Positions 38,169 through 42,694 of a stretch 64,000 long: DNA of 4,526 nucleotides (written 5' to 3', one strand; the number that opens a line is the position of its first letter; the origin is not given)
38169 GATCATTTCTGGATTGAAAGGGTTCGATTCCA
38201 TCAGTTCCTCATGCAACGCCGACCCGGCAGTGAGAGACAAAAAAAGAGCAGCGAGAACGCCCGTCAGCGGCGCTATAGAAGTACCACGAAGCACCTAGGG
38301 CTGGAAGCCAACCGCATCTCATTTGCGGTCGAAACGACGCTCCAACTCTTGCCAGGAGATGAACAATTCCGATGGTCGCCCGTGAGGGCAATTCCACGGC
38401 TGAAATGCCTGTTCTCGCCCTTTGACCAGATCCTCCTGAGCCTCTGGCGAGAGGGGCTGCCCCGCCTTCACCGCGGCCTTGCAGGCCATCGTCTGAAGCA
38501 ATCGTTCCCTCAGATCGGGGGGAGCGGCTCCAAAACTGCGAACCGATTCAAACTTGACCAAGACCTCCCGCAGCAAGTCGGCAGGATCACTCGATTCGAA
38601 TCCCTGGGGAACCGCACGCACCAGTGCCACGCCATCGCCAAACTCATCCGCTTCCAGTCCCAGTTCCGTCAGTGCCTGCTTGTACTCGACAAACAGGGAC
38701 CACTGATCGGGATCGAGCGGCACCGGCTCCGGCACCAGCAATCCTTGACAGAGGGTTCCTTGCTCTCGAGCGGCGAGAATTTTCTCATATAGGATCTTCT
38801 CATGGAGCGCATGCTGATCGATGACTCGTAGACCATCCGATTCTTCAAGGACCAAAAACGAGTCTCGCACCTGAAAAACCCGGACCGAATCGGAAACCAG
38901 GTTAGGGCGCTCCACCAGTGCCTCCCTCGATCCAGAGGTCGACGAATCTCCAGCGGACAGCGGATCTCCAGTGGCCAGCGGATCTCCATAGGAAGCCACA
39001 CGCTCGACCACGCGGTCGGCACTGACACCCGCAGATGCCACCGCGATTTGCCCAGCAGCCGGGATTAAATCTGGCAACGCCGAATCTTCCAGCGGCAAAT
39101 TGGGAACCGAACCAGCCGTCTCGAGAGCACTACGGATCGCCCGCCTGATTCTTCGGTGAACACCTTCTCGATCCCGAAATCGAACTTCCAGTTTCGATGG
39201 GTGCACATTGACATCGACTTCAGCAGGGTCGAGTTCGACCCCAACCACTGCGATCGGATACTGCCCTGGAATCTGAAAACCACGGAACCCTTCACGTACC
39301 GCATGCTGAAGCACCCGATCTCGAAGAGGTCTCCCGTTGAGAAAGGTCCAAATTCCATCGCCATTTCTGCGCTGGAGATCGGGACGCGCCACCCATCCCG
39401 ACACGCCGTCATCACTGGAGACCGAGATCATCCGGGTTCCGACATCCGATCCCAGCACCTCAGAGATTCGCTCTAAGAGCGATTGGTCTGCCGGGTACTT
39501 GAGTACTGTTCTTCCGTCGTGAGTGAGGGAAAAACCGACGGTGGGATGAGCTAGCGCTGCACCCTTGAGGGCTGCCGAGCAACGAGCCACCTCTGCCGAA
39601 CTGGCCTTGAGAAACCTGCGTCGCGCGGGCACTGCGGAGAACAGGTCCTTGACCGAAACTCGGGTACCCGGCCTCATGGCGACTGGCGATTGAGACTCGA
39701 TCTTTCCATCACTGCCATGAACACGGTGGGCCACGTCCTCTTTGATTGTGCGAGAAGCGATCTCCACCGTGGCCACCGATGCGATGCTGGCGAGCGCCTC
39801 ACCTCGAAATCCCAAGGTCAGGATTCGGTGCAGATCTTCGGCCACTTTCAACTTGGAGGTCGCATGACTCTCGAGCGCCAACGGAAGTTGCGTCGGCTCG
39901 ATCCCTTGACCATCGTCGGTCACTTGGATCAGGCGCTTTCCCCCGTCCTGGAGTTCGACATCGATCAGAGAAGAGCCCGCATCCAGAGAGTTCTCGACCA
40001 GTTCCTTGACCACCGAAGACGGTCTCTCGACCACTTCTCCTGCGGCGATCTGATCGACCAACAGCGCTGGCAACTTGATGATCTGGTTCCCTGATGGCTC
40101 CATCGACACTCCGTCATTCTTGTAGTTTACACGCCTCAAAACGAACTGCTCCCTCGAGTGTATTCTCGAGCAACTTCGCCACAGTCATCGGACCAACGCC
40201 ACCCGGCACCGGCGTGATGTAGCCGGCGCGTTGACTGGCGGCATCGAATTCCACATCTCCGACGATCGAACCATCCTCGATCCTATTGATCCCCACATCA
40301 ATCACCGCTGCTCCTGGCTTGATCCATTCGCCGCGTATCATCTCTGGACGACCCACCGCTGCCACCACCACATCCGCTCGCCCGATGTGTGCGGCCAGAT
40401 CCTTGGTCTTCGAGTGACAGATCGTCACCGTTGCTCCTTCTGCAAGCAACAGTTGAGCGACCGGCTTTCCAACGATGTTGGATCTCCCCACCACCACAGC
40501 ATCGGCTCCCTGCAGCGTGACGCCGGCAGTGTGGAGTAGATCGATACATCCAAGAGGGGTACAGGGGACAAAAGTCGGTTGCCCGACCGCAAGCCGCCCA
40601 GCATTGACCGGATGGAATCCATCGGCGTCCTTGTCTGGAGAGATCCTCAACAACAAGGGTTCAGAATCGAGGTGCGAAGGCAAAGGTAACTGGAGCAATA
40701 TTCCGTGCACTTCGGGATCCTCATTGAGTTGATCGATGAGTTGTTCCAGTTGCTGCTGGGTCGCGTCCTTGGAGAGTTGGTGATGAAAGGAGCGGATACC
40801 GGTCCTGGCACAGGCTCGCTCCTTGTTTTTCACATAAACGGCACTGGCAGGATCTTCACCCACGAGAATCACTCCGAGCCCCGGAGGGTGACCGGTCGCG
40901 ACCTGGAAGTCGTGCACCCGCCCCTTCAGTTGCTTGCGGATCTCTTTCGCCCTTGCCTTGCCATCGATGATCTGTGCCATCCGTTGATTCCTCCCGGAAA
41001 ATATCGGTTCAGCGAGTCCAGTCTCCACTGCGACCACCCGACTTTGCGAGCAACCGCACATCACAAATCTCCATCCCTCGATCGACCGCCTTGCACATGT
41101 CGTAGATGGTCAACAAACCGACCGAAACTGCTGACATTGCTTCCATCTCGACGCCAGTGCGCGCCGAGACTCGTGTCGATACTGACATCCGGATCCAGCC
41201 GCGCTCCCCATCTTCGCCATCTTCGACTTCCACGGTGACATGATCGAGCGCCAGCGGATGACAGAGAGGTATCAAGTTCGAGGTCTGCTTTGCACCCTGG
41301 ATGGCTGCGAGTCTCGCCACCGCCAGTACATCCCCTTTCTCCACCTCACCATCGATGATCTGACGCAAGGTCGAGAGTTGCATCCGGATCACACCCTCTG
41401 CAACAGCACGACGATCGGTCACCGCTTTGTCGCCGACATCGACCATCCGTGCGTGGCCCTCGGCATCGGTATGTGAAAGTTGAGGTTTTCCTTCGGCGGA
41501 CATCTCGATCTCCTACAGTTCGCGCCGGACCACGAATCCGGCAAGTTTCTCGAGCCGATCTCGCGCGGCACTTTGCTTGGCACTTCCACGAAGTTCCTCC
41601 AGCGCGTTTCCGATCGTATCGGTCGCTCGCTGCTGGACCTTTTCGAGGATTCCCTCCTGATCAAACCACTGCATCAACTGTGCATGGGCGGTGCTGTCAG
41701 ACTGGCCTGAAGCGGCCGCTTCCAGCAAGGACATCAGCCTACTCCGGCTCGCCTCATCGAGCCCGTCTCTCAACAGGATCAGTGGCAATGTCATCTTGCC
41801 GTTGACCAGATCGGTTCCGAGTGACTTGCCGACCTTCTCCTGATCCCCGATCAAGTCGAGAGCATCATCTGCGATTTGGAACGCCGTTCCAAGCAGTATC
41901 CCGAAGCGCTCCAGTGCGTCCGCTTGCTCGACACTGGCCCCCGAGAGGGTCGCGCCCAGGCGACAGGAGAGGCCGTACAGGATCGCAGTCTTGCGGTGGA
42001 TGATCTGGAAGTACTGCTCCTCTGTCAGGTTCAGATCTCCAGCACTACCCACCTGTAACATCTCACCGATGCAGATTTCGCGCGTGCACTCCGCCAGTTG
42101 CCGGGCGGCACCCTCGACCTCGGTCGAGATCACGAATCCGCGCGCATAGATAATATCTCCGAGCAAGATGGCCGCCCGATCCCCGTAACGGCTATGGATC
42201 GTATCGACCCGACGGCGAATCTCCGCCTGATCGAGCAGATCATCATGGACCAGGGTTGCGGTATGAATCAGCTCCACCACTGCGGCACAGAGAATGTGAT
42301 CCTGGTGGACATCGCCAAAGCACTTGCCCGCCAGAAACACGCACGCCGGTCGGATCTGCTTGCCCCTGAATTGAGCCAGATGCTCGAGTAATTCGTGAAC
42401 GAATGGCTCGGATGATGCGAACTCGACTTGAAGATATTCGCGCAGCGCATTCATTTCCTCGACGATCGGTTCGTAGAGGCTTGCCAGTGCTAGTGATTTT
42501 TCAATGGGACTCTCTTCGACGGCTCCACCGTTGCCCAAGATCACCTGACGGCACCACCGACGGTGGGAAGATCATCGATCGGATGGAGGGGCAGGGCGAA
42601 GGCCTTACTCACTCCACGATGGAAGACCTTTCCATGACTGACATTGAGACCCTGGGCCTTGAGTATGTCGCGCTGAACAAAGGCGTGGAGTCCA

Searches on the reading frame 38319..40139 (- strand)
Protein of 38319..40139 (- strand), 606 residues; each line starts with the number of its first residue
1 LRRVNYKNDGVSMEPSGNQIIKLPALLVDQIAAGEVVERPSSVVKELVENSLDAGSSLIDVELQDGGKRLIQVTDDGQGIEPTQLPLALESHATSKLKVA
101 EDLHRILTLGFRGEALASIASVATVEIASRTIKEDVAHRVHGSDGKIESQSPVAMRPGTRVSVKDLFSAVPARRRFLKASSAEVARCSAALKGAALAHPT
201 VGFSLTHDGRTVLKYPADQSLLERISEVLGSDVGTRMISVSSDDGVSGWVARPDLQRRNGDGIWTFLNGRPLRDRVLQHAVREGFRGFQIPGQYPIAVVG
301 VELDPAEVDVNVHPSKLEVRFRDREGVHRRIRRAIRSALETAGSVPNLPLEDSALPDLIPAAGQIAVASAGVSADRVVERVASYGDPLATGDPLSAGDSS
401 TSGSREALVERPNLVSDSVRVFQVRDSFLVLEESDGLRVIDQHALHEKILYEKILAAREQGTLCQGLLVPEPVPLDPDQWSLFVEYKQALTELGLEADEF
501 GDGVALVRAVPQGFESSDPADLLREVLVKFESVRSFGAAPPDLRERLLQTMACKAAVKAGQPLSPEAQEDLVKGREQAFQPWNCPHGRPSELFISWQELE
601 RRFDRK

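Call 64: search_protein_families(library=pfam, proteins=[window:38319-40139:-], max_evalue=0.00001)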
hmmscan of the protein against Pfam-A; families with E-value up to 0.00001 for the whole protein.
window:38319-40139:- (606 aa): 4 families
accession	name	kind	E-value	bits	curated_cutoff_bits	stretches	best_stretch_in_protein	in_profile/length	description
PF08676.16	MutL_C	-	7e-35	120.2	25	1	422-563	2-142/142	MutL C terminal dimerisation domain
PF01119.25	DNA_mis_repair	-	1.4e-30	105.8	26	1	225-339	1-118/119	DNA mismatch repair protein, C-terminal domain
PF13589.12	HATPase_c_3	-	1.5e-09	38.4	25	1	41-136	4-99/137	Histidine kinase-, DNA gyrase B-, and HSP90-like ATPase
PF02518.31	HATPase_c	-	9.9e-07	29.6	26.4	1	38-94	4-63/111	Histidine kinase-, DNA gyrase B-, and HSP90-like ATPase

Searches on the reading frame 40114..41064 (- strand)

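Call 64: search_protein_families(library=pfam, proteins=[window:40114-41064:-], max_evalue=0.00001)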
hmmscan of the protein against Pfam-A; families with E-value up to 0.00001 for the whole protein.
window:40114-41064:- (316 aa): 2 families
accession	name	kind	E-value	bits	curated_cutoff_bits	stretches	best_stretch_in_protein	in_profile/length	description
PF02882.25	THF_DHG_CYH_C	-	2.5e-70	235.4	27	1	151-307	1-157/160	Tetrahydrofolate dehydrogenase/cyclohydrolase, NAD(P)-binding domain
PF00763.28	THF_DHG_CYH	-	1.4e-40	138.6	32.8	1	33-148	1-115/115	Tetrahydrofolate dehydrogenase/cyclohydrolase, catalytic domain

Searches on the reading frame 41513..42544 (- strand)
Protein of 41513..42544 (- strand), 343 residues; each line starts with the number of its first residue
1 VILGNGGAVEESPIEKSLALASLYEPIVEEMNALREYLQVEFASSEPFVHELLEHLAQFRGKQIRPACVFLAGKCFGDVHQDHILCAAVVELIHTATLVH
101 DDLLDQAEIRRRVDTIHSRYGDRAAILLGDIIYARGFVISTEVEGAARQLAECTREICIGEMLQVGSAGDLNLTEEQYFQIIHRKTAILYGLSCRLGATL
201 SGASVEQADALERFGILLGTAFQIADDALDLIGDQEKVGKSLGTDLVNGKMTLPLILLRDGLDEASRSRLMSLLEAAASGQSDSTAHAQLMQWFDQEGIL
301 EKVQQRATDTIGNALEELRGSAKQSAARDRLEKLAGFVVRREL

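Call 64: search_protein_families(library=pfam, proteins=[window:41513-42544:-], max_evalue=0.00001)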
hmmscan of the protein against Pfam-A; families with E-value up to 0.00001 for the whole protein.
window:41513-42544:- (343 aa): 1 family
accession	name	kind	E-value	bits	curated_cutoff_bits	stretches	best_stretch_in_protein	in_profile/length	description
PF00348.22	polyprenyl_synt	-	3.3e-64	217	27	1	48-282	3-242/251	Polyprenyl synthetase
